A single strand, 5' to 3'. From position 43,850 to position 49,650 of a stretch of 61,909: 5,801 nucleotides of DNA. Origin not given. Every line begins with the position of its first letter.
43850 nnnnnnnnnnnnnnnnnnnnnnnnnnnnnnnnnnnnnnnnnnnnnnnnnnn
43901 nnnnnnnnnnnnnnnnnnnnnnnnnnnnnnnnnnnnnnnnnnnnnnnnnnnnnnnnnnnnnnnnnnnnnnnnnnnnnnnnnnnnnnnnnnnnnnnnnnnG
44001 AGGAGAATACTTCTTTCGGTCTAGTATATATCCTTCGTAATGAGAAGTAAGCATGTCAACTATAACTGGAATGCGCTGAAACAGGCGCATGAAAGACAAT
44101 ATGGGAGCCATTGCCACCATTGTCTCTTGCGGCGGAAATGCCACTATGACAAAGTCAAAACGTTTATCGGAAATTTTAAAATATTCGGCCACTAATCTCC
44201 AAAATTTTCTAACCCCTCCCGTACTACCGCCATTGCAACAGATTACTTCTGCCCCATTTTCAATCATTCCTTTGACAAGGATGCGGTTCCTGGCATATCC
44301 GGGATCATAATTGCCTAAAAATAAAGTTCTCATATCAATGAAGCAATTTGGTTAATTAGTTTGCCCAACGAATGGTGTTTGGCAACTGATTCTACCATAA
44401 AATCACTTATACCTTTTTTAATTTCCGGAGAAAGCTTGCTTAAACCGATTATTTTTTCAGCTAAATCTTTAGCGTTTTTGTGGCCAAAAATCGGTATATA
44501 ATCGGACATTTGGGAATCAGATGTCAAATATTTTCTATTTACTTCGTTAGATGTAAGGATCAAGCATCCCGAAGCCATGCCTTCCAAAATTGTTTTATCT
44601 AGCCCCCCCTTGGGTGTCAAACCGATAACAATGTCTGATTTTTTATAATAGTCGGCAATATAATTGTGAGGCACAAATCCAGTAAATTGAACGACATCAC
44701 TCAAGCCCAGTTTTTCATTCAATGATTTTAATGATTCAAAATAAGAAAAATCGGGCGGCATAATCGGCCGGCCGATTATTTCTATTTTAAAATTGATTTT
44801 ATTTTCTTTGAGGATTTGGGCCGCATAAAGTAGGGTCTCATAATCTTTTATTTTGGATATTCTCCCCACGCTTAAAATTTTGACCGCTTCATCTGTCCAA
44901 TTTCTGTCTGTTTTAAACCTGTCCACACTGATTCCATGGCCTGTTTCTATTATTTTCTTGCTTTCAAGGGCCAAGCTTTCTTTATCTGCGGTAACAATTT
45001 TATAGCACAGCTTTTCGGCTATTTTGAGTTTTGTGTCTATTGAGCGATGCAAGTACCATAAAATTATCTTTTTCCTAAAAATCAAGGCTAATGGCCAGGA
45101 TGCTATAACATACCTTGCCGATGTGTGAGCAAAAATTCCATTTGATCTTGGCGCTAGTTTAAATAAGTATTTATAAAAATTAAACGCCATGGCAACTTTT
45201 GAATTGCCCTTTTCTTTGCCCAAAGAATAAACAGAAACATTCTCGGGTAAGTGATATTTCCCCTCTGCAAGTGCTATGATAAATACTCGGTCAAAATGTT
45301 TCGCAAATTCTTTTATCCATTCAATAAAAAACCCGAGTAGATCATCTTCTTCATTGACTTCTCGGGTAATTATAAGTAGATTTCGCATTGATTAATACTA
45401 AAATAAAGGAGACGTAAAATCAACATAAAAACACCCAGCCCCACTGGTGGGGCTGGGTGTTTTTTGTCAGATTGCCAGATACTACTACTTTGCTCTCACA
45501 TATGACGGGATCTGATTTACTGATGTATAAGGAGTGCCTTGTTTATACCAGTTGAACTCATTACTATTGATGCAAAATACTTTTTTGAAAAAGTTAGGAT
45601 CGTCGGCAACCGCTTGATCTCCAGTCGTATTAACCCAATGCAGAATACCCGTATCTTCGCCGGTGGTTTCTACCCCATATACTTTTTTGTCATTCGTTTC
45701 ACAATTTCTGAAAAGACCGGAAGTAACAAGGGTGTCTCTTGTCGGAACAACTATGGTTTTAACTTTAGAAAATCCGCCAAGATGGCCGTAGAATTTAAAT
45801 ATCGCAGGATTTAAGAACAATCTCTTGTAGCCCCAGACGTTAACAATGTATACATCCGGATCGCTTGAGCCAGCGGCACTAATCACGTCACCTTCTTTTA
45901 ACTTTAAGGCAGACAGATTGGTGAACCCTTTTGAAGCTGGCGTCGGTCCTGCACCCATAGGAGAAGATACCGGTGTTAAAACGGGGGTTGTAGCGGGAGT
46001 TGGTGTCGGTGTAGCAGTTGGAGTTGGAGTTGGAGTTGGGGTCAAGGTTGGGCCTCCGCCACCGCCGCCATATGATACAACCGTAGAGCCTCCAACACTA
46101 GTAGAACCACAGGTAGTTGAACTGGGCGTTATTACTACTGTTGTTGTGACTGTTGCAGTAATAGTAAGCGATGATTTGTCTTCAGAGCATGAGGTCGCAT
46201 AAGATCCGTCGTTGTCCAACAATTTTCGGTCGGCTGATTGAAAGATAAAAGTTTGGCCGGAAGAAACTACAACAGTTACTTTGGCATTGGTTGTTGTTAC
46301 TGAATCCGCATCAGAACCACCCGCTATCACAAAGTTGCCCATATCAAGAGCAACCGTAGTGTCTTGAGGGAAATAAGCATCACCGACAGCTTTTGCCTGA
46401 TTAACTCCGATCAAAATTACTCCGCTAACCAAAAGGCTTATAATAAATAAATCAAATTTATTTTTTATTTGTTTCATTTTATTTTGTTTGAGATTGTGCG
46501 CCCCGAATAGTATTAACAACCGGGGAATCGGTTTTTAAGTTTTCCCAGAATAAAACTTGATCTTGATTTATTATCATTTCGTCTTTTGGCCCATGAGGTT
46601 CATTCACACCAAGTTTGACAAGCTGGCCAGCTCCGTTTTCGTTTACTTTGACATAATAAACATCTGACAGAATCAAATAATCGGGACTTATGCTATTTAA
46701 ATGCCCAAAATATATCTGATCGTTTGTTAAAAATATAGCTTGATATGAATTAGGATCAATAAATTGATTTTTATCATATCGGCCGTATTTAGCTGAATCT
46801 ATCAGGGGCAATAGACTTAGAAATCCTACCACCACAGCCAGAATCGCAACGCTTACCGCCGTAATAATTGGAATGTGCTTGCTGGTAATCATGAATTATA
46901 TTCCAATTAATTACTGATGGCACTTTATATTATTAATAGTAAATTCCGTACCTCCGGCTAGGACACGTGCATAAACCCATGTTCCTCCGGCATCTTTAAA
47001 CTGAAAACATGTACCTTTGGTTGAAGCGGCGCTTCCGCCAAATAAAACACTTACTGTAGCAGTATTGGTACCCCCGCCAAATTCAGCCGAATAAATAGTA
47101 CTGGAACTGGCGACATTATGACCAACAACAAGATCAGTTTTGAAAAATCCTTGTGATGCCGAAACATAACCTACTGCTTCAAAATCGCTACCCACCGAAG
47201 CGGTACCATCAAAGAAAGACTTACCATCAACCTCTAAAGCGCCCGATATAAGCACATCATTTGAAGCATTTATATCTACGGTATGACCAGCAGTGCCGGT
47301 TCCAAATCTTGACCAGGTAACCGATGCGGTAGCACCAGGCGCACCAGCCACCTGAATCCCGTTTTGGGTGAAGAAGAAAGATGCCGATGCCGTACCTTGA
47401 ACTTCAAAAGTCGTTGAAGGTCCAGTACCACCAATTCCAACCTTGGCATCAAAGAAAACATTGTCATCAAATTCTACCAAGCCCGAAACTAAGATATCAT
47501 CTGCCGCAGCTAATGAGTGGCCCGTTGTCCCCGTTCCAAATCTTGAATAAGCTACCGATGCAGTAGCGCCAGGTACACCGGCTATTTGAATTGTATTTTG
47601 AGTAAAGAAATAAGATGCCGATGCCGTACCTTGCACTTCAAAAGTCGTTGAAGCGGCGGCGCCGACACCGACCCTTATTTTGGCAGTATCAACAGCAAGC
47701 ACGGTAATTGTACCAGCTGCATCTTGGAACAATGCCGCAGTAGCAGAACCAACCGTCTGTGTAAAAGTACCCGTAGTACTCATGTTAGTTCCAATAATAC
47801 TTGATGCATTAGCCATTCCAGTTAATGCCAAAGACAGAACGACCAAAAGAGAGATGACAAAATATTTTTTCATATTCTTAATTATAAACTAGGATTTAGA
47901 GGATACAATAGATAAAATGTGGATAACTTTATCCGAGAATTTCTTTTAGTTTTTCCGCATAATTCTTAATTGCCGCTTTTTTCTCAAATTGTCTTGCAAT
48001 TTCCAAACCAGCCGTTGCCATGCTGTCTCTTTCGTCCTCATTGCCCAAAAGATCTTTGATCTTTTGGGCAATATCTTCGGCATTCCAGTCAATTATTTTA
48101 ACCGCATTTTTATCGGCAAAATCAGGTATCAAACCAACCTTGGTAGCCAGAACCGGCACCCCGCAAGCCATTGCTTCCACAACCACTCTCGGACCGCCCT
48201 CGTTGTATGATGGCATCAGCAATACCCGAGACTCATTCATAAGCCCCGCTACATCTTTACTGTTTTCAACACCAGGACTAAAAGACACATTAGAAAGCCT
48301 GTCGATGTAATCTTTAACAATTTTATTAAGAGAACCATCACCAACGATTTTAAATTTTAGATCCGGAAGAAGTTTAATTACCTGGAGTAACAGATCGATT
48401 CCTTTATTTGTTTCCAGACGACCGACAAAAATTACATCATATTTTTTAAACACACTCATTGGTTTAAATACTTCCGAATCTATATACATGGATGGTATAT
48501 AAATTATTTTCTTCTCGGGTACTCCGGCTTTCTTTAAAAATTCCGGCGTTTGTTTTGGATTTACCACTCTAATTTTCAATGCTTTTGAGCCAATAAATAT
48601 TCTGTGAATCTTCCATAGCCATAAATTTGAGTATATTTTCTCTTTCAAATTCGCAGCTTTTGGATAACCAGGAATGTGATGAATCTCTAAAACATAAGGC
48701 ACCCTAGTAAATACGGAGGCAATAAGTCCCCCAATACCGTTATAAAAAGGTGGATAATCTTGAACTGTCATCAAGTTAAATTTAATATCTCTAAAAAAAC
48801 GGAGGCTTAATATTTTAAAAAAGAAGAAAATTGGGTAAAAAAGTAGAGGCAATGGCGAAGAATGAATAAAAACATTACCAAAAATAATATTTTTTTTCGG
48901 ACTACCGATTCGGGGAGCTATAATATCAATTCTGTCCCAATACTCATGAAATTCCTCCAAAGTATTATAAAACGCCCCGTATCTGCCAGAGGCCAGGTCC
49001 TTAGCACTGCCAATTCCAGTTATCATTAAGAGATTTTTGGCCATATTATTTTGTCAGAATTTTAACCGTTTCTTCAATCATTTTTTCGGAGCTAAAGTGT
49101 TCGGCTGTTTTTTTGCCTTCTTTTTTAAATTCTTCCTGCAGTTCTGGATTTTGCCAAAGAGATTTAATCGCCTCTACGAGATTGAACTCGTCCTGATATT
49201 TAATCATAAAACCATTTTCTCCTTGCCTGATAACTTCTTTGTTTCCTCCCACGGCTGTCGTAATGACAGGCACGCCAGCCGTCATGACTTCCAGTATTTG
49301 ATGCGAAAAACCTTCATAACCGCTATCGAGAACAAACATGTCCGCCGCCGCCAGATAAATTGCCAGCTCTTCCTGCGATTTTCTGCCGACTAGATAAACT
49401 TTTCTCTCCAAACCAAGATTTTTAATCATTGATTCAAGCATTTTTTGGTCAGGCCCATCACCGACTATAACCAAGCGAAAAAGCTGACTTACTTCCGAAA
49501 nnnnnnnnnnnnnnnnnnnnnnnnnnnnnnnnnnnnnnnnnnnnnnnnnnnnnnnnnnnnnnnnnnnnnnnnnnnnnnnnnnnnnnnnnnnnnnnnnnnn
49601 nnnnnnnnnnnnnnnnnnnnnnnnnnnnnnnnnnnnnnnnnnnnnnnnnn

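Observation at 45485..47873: Three secreted or anchored proteins embedded among glycosyltransferase genes are candidate substrates of the island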

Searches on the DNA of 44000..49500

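Call 92: search_rna_families(source=window, start=44000, end=49500, threshold=evalue, max_evalue=0.1)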
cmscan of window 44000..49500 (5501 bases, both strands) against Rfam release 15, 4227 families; matches with E-value up to 0.1: 1.
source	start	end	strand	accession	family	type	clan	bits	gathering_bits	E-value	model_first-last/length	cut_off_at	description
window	45325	45461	+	RF02901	AaHKsRNA41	Gene; sRNA;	-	23.6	97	0.026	1-187/187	no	Aggregatibacter sRNA 41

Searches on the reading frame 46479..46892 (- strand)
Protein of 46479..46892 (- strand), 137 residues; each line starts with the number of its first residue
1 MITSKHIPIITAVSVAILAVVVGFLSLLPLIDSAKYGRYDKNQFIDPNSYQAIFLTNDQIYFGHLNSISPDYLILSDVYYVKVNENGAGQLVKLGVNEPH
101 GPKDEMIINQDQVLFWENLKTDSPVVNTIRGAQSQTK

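Call 9: search_protein_families(library=pfam, max_evalue=0.1, proteins=[window:46479-46892:-])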
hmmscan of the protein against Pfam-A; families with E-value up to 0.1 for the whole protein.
window:46479-46892:- (137 aa): 0 families

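Call 21: search_protein_families(library=ncbifam, max_evalue=1, proteins=[window:46479-46892:-])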
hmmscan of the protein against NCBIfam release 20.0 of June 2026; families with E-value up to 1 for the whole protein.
window:46479-46892:- (137 aa): 0 families

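Call 22: search_protein_families(library=phrogs, max_evalue=1, proteins=[window:46479-46892:-])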
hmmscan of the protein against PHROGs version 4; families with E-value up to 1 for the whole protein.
window:46479-46892:- (137 aa): 2 families
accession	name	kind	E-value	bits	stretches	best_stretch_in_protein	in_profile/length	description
phrog_25239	-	unknown function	0.15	12.2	1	34-133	122-217/294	-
phrog_3915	-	unknown function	0.16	12.9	1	84-112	14-42/86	-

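Call 47: find_homologous_proteins(query=window:46479-46892:-)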
Query window:46479-46892:- (137 aa): 739 proteins with E <= 0.001 among 754 candidates; the best 120 are listed.
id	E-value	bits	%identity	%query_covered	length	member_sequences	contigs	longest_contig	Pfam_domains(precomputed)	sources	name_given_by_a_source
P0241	3.3e-84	298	100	100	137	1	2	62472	-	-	-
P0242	1.4e-65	237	79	100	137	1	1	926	-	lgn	-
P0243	2.5e-62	227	79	99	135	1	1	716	-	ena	-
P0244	3.2e-62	226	77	97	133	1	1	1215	-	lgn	-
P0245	1.3e-61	224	74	100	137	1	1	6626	-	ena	-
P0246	1.4e-61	224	74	100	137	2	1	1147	-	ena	-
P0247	1.8e-61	224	74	100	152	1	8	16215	-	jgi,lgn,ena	-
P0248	5.8e-61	222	74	100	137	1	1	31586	-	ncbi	-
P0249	6.4e-61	222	77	99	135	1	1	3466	-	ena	-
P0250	7.4e-61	222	77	95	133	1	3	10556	-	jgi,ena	-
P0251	7.6e-61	222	77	95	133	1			-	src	-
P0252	1.2e-60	221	75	100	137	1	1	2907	-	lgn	-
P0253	9.7e-60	218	72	100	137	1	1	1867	-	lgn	-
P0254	1.0e-59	218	75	95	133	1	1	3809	-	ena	-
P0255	1.1e-59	218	76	97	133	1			-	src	-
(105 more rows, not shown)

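Call 51: search_solved_structures(query=A3, max_evalue=10)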
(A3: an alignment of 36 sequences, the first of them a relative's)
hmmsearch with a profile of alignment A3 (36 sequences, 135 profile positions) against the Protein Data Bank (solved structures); distinct sequences matched with E-value up to 10: 1.
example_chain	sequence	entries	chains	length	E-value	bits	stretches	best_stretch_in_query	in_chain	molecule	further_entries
3ucs_A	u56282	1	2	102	1.8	11.8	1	83-106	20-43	Chaperone-modulator protein CbpM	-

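Call 58: search_protein_representatives(alignment_id=A3)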
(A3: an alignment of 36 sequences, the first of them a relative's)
Query: 36 sequences, 135 profile positions. Proteins with E-value up to 0.001 (for the whole library): 2909; up to 1e-10: 1946; up to 1e-30: 10. The best 150 are listed.
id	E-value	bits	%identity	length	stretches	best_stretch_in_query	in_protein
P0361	1.3e-60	219.4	-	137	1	1-134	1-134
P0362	3.3e-45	169.6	-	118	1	16-104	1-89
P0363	1.5e-35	138.3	-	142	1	39-133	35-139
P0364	3.8e-35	137.0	-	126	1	1-95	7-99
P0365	8.2e-35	135.9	-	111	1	1-84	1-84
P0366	1.1e-34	135.6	-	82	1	1-83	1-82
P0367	1.8e-34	134.8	-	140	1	16-134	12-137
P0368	1.3e-33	132.1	-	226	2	40-133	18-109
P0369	4.6e-33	130.3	-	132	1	20-135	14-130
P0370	1.3e-32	128.8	-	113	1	62-133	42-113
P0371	1.8e-30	121.9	-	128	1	19-131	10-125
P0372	2.2e-30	121.6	-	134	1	19-133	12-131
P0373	5.8e-30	120.2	-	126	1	1-86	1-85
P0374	5.2e-29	117.1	-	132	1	40-133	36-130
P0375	1.3e-28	115.8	-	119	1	35-131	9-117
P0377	5.7e-27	110.6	-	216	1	14-133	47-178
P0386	7.0e-26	107.0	-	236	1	17-133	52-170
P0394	1.1e-24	103.1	-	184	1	5-134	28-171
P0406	2.9e-24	101.8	-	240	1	5-134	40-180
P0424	9.3e-24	100.1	-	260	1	4-134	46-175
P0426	9.9e-24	100.1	-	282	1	19-132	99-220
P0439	1.8e-23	99.2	-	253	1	12-134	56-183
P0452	3.4e-23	98.3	-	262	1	27-134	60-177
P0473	7.3e-23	97.3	-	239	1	15-132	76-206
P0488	1.3e-22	96.5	-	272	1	39-133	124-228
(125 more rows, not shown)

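Call 59: search_protein_families(library=pfam, max_evalue=0.01, proteins=[P0368, P0377, P0386, P0406, P0424, P0426, P0439, P0452, P0488, P0473])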
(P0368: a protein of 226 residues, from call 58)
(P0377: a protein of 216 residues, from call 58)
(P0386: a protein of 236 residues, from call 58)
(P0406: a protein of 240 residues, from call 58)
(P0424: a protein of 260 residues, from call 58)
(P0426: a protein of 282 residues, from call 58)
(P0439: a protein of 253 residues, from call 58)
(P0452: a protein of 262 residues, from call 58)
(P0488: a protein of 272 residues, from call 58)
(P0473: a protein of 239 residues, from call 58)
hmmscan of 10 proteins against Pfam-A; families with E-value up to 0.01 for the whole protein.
P0368 (226 aa): 0 families

P0377 (216 aa): 0 families

P0386 (236 aa): 0 families

P0406 (240 aa): 1 family
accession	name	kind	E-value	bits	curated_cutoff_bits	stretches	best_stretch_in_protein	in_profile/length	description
PF12043.14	DUF3527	-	0.0045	17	25.9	1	93-222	25-159/349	Domain of unknown function (DUF3527)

P0424 (260 aa): 0 families

P0426 (282 aa): 0 families

P0439 (253 aa): 0 families

P0452 (262 aa): 0 families

P0488 (272 aa): 0 families

P0473 (239 aa): 0 families

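Call 60: list_cluster_members(proteins=[P0377, P0386, P0406, P0424, P0426, P0439, P0452, P0488, P0473, P0394])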
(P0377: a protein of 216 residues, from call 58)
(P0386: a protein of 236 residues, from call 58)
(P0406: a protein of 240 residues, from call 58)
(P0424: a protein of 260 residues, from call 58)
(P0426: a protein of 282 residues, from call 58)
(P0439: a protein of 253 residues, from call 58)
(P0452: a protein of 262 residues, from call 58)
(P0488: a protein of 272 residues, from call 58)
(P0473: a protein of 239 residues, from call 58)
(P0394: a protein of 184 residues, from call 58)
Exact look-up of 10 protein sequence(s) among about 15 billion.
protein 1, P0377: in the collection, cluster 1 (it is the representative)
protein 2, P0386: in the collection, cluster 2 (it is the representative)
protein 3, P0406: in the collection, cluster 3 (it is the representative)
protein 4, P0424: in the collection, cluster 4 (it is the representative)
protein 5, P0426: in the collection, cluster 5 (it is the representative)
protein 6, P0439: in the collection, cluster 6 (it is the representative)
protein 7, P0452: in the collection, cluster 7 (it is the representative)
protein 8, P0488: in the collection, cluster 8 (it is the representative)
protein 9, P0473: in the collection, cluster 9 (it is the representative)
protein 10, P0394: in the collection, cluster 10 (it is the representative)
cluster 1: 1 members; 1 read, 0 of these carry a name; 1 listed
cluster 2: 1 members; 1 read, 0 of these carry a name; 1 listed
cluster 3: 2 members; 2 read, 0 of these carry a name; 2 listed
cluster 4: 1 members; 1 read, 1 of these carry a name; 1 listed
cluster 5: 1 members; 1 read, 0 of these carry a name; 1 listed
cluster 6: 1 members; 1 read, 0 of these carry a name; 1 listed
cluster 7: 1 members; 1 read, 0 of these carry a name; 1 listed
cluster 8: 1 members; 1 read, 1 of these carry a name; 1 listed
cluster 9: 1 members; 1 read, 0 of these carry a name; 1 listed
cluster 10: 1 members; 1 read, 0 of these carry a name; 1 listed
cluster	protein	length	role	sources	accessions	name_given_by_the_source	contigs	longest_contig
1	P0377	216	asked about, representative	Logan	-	-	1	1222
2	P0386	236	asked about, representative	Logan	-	-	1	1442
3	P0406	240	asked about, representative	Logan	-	-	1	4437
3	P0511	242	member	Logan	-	-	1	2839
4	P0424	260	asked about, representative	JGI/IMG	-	hypothetical protein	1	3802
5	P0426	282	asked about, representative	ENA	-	-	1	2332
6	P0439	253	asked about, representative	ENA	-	-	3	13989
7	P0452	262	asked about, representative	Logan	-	-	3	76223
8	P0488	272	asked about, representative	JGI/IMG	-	hypothetical protein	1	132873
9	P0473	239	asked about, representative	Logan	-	-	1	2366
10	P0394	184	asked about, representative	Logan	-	-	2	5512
